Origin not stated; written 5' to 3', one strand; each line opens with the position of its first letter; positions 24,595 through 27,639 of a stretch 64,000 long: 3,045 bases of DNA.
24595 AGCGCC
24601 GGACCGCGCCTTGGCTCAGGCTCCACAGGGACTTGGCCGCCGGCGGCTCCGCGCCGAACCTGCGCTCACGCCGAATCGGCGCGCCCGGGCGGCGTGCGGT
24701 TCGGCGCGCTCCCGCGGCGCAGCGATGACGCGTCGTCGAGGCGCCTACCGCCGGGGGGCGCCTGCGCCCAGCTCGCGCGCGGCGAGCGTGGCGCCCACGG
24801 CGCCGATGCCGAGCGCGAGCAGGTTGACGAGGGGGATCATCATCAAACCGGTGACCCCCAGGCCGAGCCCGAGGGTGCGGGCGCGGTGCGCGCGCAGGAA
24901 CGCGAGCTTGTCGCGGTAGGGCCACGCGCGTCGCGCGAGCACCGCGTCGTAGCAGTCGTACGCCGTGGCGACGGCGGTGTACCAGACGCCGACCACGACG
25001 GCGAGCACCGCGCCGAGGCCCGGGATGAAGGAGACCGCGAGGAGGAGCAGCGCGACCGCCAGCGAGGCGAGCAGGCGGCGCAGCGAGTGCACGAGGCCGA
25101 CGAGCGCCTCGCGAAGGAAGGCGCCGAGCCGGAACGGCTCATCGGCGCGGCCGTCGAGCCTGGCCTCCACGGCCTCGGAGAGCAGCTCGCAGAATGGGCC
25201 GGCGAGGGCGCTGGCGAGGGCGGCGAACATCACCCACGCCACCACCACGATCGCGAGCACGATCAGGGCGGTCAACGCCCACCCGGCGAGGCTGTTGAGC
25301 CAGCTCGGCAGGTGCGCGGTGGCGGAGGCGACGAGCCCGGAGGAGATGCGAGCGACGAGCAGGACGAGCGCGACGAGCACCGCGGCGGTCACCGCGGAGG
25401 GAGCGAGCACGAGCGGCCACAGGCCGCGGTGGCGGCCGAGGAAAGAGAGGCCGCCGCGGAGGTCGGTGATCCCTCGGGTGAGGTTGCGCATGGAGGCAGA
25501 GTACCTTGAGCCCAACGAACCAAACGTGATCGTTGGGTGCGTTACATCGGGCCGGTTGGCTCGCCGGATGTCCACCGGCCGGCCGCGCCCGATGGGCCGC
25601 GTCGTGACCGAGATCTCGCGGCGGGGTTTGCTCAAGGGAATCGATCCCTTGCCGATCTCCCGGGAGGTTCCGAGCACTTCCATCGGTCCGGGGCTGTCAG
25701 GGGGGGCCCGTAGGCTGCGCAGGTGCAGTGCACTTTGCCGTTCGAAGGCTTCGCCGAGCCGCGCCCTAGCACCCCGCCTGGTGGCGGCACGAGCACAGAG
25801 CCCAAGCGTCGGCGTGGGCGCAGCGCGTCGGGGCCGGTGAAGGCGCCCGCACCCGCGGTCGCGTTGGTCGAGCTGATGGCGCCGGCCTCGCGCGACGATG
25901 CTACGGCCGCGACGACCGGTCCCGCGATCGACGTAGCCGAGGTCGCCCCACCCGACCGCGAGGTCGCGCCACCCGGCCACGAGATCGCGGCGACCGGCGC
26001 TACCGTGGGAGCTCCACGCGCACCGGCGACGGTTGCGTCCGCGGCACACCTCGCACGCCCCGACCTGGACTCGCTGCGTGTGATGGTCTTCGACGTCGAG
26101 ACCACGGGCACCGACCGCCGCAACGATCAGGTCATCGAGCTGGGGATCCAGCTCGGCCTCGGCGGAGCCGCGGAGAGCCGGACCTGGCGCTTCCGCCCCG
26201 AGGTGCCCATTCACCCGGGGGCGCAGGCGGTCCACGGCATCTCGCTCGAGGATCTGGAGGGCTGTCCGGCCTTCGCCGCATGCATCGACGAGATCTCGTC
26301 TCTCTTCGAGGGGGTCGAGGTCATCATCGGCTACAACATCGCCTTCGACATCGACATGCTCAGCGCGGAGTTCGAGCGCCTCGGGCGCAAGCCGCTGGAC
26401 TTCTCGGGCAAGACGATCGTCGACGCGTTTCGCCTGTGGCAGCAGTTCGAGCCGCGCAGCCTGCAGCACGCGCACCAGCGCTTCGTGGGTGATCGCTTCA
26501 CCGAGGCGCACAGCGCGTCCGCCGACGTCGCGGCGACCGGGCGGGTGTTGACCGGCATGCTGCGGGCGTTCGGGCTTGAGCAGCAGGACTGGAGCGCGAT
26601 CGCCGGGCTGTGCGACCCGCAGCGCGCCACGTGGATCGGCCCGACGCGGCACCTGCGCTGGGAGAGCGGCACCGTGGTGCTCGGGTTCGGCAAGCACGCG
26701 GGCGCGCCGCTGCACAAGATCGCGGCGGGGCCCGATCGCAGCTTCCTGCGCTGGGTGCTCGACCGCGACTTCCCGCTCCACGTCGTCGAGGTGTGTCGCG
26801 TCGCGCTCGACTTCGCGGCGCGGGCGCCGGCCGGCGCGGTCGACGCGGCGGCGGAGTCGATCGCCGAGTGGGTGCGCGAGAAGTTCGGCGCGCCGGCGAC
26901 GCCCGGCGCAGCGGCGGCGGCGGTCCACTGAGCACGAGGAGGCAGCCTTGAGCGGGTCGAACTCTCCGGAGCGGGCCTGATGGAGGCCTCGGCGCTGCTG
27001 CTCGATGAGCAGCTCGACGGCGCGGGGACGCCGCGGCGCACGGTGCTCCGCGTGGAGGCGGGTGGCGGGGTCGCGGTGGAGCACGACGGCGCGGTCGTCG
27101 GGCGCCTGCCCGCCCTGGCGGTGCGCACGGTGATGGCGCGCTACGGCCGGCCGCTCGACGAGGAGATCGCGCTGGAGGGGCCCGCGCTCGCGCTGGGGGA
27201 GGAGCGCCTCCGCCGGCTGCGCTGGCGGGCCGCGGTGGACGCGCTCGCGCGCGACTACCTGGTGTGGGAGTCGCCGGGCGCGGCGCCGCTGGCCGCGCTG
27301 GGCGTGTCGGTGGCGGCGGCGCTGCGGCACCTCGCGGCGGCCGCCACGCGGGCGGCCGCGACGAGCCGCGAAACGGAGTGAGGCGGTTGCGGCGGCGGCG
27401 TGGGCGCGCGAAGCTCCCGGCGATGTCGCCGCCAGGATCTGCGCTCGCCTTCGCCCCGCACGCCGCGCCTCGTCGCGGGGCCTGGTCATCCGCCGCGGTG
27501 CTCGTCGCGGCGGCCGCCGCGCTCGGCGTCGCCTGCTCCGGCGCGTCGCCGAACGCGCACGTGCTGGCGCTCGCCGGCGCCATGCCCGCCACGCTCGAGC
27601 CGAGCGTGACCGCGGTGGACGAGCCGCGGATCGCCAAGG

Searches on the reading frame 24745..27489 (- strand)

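Call 61: search_protein_families(library=pfam, proteins=[window:24745-27489:-], max_evalue=0.001)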
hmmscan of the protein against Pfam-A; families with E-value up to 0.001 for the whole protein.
window:24745-27489:- (914 aa): 1 family
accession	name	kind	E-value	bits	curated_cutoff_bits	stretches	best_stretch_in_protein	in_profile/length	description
PF07264.17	EI24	-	2e-34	119.9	32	1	680-892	5-197/199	Sulfate transporter CysZ/Etoposide-induced protein 2.4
